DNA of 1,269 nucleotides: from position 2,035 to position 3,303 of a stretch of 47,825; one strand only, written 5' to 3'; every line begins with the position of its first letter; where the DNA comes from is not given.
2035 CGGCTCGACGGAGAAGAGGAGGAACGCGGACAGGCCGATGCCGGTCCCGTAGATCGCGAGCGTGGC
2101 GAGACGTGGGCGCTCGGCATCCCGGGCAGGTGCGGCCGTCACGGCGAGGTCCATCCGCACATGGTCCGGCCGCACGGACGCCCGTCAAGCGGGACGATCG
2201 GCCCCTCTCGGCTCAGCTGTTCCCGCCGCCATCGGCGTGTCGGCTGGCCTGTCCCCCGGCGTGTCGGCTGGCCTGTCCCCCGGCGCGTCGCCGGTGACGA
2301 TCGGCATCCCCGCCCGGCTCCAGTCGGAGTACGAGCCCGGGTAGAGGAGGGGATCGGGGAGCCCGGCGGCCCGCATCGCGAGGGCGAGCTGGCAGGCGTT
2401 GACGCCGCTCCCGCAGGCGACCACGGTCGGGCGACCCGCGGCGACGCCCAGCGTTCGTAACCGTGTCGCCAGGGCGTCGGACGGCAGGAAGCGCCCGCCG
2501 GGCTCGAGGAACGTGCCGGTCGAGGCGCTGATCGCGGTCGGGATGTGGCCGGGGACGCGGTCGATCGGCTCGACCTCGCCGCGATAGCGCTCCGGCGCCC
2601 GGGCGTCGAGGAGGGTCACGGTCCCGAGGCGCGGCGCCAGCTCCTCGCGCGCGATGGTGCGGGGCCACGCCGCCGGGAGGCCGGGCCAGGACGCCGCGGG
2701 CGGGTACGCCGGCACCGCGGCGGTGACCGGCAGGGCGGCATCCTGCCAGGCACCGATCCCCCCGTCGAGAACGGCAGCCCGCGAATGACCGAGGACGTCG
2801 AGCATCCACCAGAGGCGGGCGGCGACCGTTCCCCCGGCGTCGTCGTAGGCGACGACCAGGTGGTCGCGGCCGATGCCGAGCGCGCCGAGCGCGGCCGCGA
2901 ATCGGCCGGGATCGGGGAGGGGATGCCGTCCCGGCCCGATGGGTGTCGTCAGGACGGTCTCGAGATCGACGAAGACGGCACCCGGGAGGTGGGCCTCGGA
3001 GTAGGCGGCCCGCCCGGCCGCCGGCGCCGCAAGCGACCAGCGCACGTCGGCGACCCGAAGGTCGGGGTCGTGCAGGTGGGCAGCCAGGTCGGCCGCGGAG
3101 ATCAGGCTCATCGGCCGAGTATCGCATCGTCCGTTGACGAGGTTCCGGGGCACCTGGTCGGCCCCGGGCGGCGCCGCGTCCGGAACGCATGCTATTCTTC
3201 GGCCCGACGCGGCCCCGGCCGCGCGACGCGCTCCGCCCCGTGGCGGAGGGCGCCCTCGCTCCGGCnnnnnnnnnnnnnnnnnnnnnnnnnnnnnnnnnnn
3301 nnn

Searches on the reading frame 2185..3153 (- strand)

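Call 36: search_protein_families(library=pfam, proteins=[window:2185-3153:-], max_evalue=0.001)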
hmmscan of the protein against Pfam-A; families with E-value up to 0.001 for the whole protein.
window:2185-3153:- (322 aa): 1 family
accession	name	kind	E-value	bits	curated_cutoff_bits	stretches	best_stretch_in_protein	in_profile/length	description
PF00581.25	Rhodanese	-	4.8e-25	88.4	22.2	2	19-138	1-101/102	Rhodanese-like domain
